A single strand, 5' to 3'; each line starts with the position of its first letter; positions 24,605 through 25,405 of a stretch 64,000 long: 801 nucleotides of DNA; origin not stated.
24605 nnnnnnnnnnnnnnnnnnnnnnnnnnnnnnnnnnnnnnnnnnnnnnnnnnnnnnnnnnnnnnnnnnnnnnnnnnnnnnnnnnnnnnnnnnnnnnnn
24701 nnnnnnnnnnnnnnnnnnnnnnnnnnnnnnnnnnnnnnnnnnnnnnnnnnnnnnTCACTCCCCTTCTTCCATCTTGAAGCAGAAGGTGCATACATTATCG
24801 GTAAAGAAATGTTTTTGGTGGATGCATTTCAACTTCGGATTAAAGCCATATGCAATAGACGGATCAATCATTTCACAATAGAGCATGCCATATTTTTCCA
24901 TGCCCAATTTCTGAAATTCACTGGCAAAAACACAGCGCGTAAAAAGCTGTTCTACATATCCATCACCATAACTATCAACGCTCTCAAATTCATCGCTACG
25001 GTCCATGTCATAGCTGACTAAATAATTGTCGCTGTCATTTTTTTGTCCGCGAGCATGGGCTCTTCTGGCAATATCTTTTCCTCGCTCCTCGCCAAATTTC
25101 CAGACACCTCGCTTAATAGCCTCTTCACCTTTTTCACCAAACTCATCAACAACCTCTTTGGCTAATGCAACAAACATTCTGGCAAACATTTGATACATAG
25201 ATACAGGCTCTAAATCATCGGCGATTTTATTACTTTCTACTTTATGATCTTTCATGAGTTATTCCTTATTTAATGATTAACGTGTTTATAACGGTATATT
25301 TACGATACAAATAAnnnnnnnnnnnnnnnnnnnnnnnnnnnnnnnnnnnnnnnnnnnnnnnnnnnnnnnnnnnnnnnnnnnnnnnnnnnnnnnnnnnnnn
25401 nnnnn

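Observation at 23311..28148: Sigma54-dependent operon combining a CyuA-like cysteine desulfidase with an N-carbamoyl-amino-acid amidohydrolase, a Cys-rich protein and two membrane proteins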

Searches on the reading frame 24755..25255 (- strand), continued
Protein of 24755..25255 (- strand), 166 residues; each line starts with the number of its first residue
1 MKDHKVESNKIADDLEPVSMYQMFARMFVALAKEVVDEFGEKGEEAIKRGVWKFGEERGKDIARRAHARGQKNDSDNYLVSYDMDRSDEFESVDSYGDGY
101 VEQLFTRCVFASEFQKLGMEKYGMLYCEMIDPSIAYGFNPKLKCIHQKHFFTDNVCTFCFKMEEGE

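Call 58: search_protein_families(library=pfam, proteins=[L031:5686-6963:-, L031:10558-11766:+, L031:3975-4805:-, L031:2142-3761:+, L017:5354-6496:+, L017:6577-7449:+, L017:7450-8418:+, L017:8415-9191:+, L017:9188-9919:+, L017:10533-11801:+], max_evalue=0.0001)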
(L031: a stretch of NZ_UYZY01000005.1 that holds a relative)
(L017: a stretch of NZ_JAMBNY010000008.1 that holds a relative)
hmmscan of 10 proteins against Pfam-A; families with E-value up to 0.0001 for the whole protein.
L031:5686-6963:- (425 aa): 1 family
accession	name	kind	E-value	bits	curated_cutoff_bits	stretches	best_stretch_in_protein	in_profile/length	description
PF01609.27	DDE_Tnp_1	-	1.2e-15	58.3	23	1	114-334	2-200/200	Transposase DDE domain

L031:10558-11766:+ (402 aa): 1 family
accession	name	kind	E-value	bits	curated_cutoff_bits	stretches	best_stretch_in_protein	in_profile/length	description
PF00155.27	Aminotran_1_2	-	2.4e-35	122.8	19.7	1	64-392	33-361/361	Aminotransferase class I and II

L031:3975-4805:- (276 aa): 2 families
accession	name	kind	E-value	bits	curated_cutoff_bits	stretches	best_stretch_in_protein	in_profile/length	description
PF01614.24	IclR_C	-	5.3e-28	98.2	24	1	107-271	9-173/174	Bacterial transcriptional regulator IclR C-terminal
PF09339.16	HTH_IclR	-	5.1e-10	39.4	22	1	30-80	1-51/52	IclR helix-turn-helix domain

L031:2142-3761:+ (539 aa): 1 family
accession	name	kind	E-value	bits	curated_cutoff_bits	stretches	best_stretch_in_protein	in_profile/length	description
PF00118.29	Cpn60_TCP1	-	1.6e-80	271.6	34.3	1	22-522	1-488/490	TCP-1/cpn60 chaperonin family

L017:5354-6496:+ (380 aa): 3 families
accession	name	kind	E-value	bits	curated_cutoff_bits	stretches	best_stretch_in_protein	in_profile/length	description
PF13458.12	Peripla_BP_6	-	2.2e-63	215.4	31.7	1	38-359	1-325/343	Periplasmic binding protein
PF01094.35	ANF_receptor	-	1.8e-35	123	25.4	1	61-363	5-341/353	Receptor family ligand binding region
PF13433.12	Peripla_BP_5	-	1.1e-17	64.6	27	1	39-335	1-299/363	Periplasmic binding protein domain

L017:6577-7449:+ (290 aa): 1 family
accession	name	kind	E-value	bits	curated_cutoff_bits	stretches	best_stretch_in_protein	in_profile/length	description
PF02653.21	BPD_transp_2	-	6.9e-46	157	26.8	1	6-274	2-269/269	Branched-chain amino acid transport system / permease component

L017:7450-8418:+ (322 aa): 1 family
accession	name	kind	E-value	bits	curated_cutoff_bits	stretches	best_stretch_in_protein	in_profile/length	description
PF02653.21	BPD_transp_2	-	5.5e-48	163.9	26.8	1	33-295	4-269/269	Branched-chain amino acid transport system / permease component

L017:8415-9191:+ (258 aa): 3 families
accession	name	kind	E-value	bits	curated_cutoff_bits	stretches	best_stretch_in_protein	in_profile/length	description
PF00005.33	ABC_tran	-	7.8e-34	117.6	25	1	21-181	1-136/137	ABC transporter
PF12399.14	BCA_ABC_TP_C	-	4.9e-13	48.8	25.5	1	231-256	1-26/27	Branched-chain amino acid ATP-binding cassette transporter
PF13304.12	AAA_21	-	1e-06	29.5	27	0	35-51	3-19/304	AAA domain, putative AbiEii toxin, Type IV TA system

L017:9188-9919:+ (243 aa): 3 families
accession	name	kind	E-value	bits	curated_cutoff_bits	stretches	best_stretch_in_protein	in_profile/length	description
PF00005.33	ABC_tran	-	6.2e-33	114.7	25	1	25-169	2-136/137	ABC transporter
PF13304.12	AAA_21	-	1.4e-10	42.2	27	1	134-196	230-295/304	AAA domain, putative AbiEii toxin, Type IV TA system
PF02463.25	SMC_N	-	8.1e-06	25.9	40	0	34-203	24-201/220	RecF/RecN/SMC N terminal domain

L017:10533-11801:+ (422 aa): 3 families
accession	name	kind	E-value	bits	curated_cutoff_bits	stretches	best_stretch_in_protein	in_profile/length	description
PF01546.33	Peptidase_M20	-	1e-27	97.8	24.6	1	88-414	3-205/206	Peptidase family M20/M25/M40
PF04389.22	Peptidase_M28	-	1.4e-11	44.9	21.3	1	70-161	1-82/193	Peptidase family M28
PF07687.19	M20_dimer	-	8.6e-08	32.5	21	1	220-320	3-104/107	Peptidase dimerisation domain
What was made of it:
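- It occupies the position of a Liv-type ABC transporter in Paenibacillus (call 58).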

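Call 67: search_protein_families(library=pfam, proteins=[L010:5856-7853:+, L010:4787-5845:+, L010:2272-4062:+, L010:12356-13027:+, L010:13043-14122:+, L012:2672-4522:+, L012:4491-5501:+, L012:12291-13001:-, L012:12994-13887:-, L012:13733-14896:-], max_evalue=0.0001)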
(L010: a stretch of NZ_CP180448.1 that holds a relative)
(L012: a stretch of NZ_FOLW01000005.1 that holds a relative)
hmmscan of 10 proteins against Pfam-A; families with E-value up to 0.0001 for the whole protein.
L010:5856-7853:+ (665 aa): 3 families
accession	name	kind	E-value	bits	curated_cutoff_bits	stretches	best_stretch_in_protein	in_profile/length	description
PF00593.30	TonB_dep_Rec_b-barrel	-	3.1e-54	185.9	27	1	187-635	9-436/436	TonB dependent receptor-like, beta-barrel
PF07715.20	Plug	-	1.1e-24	87.5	23.9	1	46-159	2-107/107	TonB-dependent Receptor Plug Domain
PF14905.12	OMP_b-brl_3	-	4.8e-14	52.7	27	1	453-649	206-388/408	Outer membrane protein beta-barrel family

L010:4787-5845:+ (352 aa): 4 families
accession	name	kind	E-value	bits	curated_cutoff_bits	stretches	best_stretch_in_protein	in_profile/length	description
PF25174.1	Beta-prop_THOC3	-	6.7e-07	29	305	0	277-335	52-110/272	THOC3 beta-propeller domain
PF16819.11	DUF5074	-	8.4e-07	28.8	27.2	0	206-348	72-212/353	Domain of unknown function (DUF5074)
PF10282.15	Lactonase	-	2.2e-06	27.6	21.7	0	47-178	42-179/344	Lactonase, 7-bladed beta-propeller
PF08450.18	SGL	-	1.2e-05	25.5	26.3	0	294-340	115-160/246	SMP-30/Gluconolactonase/LRE-like region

L010:2272-4062:+ (596 aa): 4 families
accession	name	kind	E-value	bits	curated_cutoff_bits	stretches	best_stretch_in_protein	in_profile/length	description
PF12974.12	Phosphonate-bd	-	6.5e-35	121.1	27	1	35-265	1-219/242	ABC transporter, phosphonate, periplasmic substrate-binding protein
PF02518.31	HATPase_c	-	3.8e-17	63.2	26.4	1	479-566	4-97/111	Histidine kinase-, DNA gyrase B-, and HSP90-like ATPase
PF13589.12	HATPase_c_3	-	1.5e-06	28.7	25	1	481-540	3-62/137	Histidine kinase-, DNA gyrase B-, and HSP90-like ATPase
PF00512.31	HisKA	-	5.4e-06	26.8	26.9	1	361-421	2-58/66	His Kinase A (phospho-acceptor) domain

L010:12356-13027:+ (223 aa): 2 families
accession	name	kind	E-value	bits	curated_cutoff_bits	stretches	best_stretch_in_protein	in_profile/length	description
PF08348.17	PAS_6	-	6.7e-38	129.5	27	1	8-119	1-113/115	YheO-like PAS domain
PF13309.12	HTH_22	-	5.7e-19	68.3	29.6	1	151-211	2-62/63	HTH domain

L010:13043-14122:+ (359 aa): 2 families
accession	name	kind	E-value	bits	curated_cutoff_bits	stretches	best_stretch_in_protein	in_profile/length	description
PF01168.26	Ala_racemase_N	-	3e-25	89.7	24.1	1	10-234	2-218/220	Alanine racemase, N-terminal domain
PF14031.13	D-ser_dehydrat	-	2.6e-21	76.5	22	1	249-340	1-96/97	Putative serine dehydratase domain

L012:2672-4522:+ (616 aa): 6 families
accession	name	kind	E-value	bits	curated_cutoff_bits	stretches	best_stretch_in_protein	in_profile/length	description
PF13721.11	SecD-TM1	-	6.4e-43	145.8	30.5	1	2-104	1-103/103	SecD export protein N-terminal TM region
PF22599.2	SecDF_P1_head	-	2.7e-32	111.4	27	1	307-432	6-114/114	SecDF, P1 head subdomain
PF21760.3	SecD_1st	-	5.8e-30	103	27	1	228-286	1-59/60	Protein translocase subunit SecDF, P1 domain, N-terminal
PF02355.23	SecD_SecF_C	-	4.2e-18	65.9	20.5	1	434-601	13-182/189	Protein export membrane protein SecD/SecF, C-terminal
PF03176.21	MMPL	-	9.5e-09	35.1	20.5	1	477-600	180-297/333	MMPL family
PF07549.19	Sec_GG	-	7.6e-06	25.7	20.3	1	117-140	3-26/28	SecD/SecF GG Motif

L012:4491-5501:+ (336 aa): 2 families
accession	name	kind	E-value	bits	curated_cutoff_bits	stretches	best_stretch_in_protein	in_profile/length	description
PF02355.23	SecD_SecF_C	-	5.3e-67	225.3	20.5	1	136-313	10-187/189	Protein export membrane protein SecD/SecF, C-terminal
PF07549.19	Sec_GG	-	1.4e-10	40.8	20.3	1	54-79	2-27/28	SecD/SecF GG Motif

L012:12291-13001:- (236 aa): 2 families
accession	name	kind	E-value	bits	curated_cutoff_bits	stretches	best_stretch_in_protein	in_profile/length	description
PF13500.12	AAA_26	-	1e-39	136.9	27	1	16-219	4-193/198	AAA domain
PF01656.29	CbiA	-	2.2e-15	57.1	25.4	1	16-219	2-114/125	CobQ/CobB/MinD/ParA nucleotide binding domain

L012:12994-13887:- (297 aa): 6 families
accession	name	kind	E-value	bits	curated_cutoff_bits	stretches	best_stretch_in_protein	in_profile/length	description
PF08241.18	Methyltransf_11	-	2e-25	89.7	21.2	1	93-184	1-95/95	Methyltransferase domain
PF13649.12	Methyltransf_25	-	3.9e-19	69.6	27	1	93-180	2-97/97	Methyltransferase domain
PF13489.12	Methyltransf_23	-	8.3e-14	52.1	27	1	81-222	13-155/164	Methyltransferase domain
PF13847.12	Methyltransf_31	-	9.5e-14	51.7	27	1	89-199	4-122/145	Methyltransferase domain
PF08242.18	Methyltransf_12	-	4.1e-12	47.1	30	1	93-182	1-98/98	Methyltransferase domain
PF01209.24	Ubie_methyltran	-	3e-11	43.6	20.1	1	54-201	8-168/233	ubiE/COQ5 methyltransferase family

L012:13733-14896:- (387 aa): 3 families
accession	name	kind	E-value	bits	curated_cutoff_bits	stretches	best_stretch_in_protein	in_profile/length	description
PF00155.27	Aminotran_1_2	-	1.2e-61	209.4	19.7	1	41-378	3-361/361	Aminotransferase class I and II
PF00266.25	Aminotran_5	-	6.6e-06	25.8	21.5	1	70-210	28-181/371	Aminotransferase class-V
PF01212.27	Beta_elim_lyase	-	7.1e-06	26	27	1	85-143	33-91/288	Beta-eliminating lyase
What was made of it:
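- One Klebsiella version replaces the desulfidase with a neighbouring PLP enzyme of the D-serine dehydratase/aldolase family (call 67).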

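Call 70: list_cluster_members(proteins=[window:24755-25255:-, window:26556-27824:-, window:25315-26547:-, window:24049-24753:-, window:23311-24033:-, window:29130-30563:+, window:28149-28934:-, window:31562-33025:+])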
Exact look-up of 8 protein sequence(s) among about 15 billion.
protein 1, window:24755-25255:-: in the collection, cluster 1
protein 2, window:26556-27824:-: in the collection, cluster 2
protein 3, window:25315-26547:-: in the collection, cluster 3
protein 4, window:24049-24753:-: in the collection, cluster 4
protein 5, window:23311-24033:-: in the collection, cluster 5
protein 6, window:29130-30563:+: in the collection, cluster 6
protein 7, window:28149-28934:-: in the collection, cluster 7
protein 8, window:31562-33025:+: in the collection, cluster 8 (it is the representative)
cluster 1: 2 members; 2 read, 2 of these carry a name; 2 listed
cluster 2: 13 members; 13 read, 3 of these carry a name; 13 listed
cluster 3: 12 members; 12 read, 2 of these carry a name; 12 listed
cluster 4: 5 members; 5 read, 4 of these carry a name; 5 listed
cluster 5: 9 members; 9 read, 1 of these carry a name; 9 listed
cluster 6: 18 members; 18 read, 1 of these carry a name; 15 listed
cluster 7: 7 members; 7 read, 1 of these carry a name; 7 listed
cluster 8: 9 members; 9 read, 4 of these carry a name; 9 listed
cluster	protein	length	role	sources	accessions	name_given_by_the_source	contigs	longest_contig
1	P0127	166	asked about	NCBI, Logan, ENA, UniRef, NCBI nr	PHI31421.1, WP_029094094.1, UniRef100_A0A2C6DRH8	L-2-amino-thiazoline-4-carboxylic acid hydrolase [Budvicia aquatica] | 2-amino-thiazoline-4-carboxylic acid hydrolase n=1 Tax=Budvicia aquatica TaxID=82979 ...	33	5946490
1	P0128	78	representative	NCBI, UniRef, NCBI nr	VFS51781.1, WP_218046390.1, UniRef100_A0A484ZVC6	L-2-amino-thiazoline-4-carboxylic acid hydrolase [Budvicia aquatica] | Uncharacterized protein n=1 Tax=Budvicia aquatica TaxID=82979 RepID=A0A484ZVC6_9GAMM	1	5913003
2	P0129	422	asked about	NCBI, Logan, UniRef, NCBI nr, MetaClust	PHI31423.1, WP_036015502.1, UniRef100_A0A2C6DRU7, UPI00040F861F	L-cysteine desulfidase family protein [Budvicia aquatica] | UPF0597 protein CRN84_19810 n=1 Tax=Budvicia aquatica TaxID=82979 RepID=A0A2C6DRU7_9GAMM | L-serine ammonia-lyase, iron-sulfur-dependent, subunit alpha [Budvicia aquatica]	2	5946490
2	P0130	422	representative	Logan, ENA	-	-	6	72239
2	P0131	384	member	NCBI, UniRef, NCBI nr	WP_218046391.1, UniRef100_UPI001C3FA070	L-cysteine desulfidase family protein [Budvicia aquatica] | L-cysteine desulfidase family protein n=1 Tax=Budvicia aquatica TaxID=82979 ... | L-serine ammonia-lyase, iron-sulfur-dependent, subunit alpha [Budvicia aquatica]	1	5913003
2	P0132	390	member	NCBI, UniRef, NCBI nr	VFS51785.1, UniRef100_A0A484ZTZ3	Serine dehydratase alpha chain [Budvicia aquatica] | Serine dehydratase alpha chain n=1 Tax=Budvicia aquatica TaxID=82979 ...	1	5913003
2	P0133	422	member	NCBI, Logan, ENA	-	-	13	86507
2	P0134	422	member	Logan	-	-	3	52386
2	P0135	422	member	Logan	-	-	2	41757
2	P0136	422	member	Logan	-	-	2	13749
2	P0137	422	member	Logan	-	-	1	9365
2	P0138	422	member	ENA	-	-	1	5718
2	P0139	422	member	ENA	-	-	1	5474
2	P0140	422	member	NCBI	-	-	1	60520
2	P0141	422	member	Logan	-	-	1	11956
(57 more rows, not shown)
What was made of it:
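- Tried and rejected: The exact protein look-up shows it is Budvicia aquatica (call 70).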

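Call 81: search_dna_similar(query=window:24755-25255:-, collection=plasmids, mode=protein, max_evalue=0.01, max_rows=30)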
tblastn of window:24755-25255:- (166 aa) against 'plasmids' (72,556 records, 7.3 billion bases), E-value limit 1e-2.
No match.

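Call 91: search_protein_families(library=ncbifam, proteins=[L017:10533-11801:+, L031:8749-10005:+, L089:4464-5687:-, L010:13043-14122:+, L010:12356-13027:+], max_evalue=1e-20)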
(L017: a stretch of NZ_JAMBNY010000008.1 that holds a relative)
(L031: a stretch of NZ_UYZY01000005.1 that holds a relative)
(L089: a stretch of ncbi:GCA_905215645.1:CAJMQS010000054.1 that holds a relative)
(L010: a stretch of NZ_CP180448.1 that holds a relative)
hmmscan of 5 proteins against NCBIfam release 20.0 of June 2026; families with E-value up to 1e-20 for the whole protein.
L017:10533-11801:+ (422 aa): 17 families
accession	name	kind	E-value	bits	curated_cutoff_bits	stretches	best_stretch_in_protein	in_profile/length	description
TIGR01879.1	hydantase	subfamily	1.5e-155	518.1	204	1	16-416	1-401/401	hydantoinase/carbamoylase family amidase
NF006771.0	PRK09290.1-5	subfamily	3e-145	483.9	399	1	13-418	4-411/413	allantoate amidohydrolase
NF006775.0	PRK09290.2-5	equivalog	5.6e-132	440.3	479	1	13-418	10-415/419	allantoate amidohydrolase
NF058540.1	Ncarbamyl_ErtE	equivalog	5.3e-130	433.7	520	1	12-417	7-415/418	N-carbamyl-l-glutamate amidohydrolase ErtE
NF006769.0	PRK09290.1-3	subfamily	1.3e-121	406.2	452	1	11-420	8-415/417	allantoate amidohydrolase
NF006768.0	PRK09290.1-1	equivalog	1.6e-110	369.9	532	1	21-418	12-409/411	allantoate deiminase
NF009527.0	PRK12891.1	subfamily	2.3e-108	362.9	461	1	13-417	8-421/426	Zn-dependent hydrolase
NF006773.0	PRK09290.2-2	equivalog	3.3e-104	349.1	584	1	7-416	7-416/419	allantoate amidohydrolase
NF010373.0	PRK13799.1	equivalog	5.7e-101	338.7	1087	1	28-417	196-587/591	unknown domain/N-carbamoyl-L-amino acid hydrolase fusion protein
NF009529.0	PRK12893.1-2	equivalog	2.8e-99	332.7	508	1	11-416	5-407/411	Zn-dependent hydrolase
NF006770.0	PRK09290.1-4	equivalog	9.1e-96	321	372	1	16-417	6-401/403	allantoate amidohydrolase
TIGR03176.1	AllC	equivalog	1.8e-93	313.4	597.75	1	20-417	7-403/406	allantoate deiminase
NF009531.0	PRK12893.1-5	equivalog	4.2e-89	298.9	486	1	13-416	7-411/421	Zn-dependent hydrolase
NF006772.0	PRK09290.2-1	subfamily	4.7e-87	292.5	424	1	12-418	11-417/430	allantoate amidohydrolase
NF009530.0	PRK12893.1-4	subfamily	7.1e-85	285.6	551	1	12-419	6-410/423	Zn-dependent hydrolase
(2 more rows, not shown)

L031:8749-10005:+ (418 aa): 17 families
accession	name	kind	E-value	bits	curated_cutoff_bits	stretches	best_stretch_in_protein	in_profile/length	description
NF006771.0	PRK09290.1-5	subfamily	8e-128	426.4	399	1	8-416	5-412/413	allantoate amidohydrolase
NF058540.1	Ncarbamyl_ErtE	equivalog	1.9e-115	385.8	520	1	7-416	8-417/418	N-carbamyl-l-glutamate amidohydrolase ErtE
TIGR01879.1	hydantase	subfamily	1.3e-109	366.8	204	1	11-412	2-400/401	hydantoinase/carbamoylase family amidase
NF006775.0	PRK09290.2-5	equivalog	3.1e-101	339.1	479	1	7-416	10-416/419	allantoate amidohydrolase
NF006768.0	PRK09290.1-1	equivalog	1.9e-93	313.5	532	1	5-413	2-407/411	allantoate deiminase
NF009531.0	PRK12893.1-5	equivalog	7.6e-93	311.3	486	1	8-417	8-415/421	Zn-dependent hydrolase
NF006769.0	PRK09290.1-3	subfamily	4.3e-89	299.1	452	1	9-410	12-408/417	allantoate amidohydrolase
NF009529.0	PRK12893.1-2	equivalog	4e-85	286.1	508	1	3-416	3-410/411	Zn-dependent hydrolase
NF009527.0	PRK12891.1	subfamily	2.9e-83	280.2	461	1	10-412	12-419/426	Zn-dependent hydrolase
NF006773.0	PRK09290.2-2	equivalog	8.8e-82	275.2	584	1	7-411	13-414/419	allantoate amidohydrolase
TIGR03176.1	AllC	equivalog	3e-80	269.9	597.75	1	9-413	2-402/406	allantoate deiminase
NF010373.0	PRK13799.1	equivalog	2.2e-67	227.8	1087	1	35-416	209-589/591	unknown domain/N-carbamoyl-L-amino acid hydrolase fusion protein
NF006772.0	PRK09290.2-1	subfamily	3.3e-67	227.2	424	1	6-417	11-419/430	allantoate amidohydrolase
NF006774.0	PRK09290.2-4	equivalog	1.3e-64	218.6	897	1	14-394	19-396/427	allantoate amidohydrolase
NF006770.0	PRK09290.1-4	equivalog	5.5e-63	213.1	372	1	20-413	13-400/403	allantoate amidohydrolase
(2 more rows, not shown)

L089:4464-5687:- (407 aa): 17 families
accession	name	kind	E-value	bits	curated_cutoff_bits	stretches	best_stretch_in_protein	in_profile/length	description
NF006771.0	PRK09290.1-5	subfamily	9.9e-120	399.8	399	1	8-406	9-411/413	allantoate amidohydrolase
NF058540.1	Ncarbamyl_ErtE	equivalog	4.4e-105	351.6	520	1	7-404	13-414/418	N-carbamyl-l-glutamate amidohydrolase ErtE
TIGR01879.1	hydantase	subfamily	8.6e-102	341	204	1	5-402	1-399/401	hydantoinase/carbamoylase family amidase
NF006775.0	PRK09290.2-5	equivalog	6.9e-100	334.6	479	1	25-406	31-415/419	allantoate amidohydrolase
NF006768.0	PRK09290.1-1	equivalog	1.8e-92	310.4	532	1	5-405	6-408/411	allantoate deiminase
NF006770.0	PRK09290.1-4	equivalog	1e-88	297.8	372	1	8-406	5-402/403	allantoate amidohydrolase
NF009527.0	PRK12891.1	subfamily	1.1e-86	291.5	461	1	10-403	13-419/426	Zn-dependent hydrolase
NF009529.0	PRK12893.1-2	equivalog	5.2e-85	285.7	508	1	14-405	18-408/411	Zn-dependent hydrolase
TIGR03176.1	AllC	equivalog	1.1e-80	271.3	597.75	1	11-405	8-403/406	allantoate deiminase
NF006769.0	PRK09290.1-3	subfamily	4.1e-79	266.2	452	1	7-399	15-406/417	allantoate amidohydrolase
NF009531.0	PRK12893.1-5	equivalog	5.2e-79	265.7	486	1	21-404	24-411/421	Zn-dependent hydrolase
NF006772.0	PRK09290.2-1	subfamily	3.5e-78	263.3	424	1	8-405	17-416/430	allantoate amidohydrolase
NF006773.0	PRK09290.2-2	equivalog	1.3e-76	258.2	584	1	24-404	33-416/419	allantoate amidohydrolase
NF010373.0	PRK13799.1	equivalog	7.6e-61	206.2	1087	1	36-406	214-588/591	unknown domain/N-carbamoyl-L-amino acid hydrolase fusion protein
NF006774.0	PRK09290.2-4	equivalog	2.4e-60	204.5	897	1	21-386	29-397/427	allantoate amidohydrolase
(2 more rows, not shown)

L010:13043-14122:+ (359 aa): 1 family
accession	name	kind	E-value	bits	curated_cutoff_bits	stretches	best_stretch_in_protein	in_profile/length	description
NF045642.2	HdxyAspAldBhcC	equivalog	2.6e-53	181.5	690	1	3-359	28-387/387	3-hydroxy-D-aspartate aldolase BhcC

L010:12356-13027:+ (223 aa): 0 families
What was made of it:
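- The M20 partners are TIGR01879-type in Paenibacillus, Clostridium and Acidaminococcus (call 91).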

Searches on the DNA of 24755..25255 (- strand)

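Call 95: search_dna_similar(query=L087:6470-10941:+, collection=ecoli_genomes, mode=near, max_rows=10)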
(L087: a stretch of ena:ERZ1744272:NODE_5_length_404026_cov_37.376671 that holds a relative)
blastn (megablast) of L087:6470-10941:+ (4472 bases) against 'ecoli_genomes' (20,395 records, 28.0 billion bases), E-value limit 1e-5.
No match.
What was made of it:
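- Tried and rejected: I looked for the cassette on plasmids (call 81) and in complete E. coli genomes (call 95).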
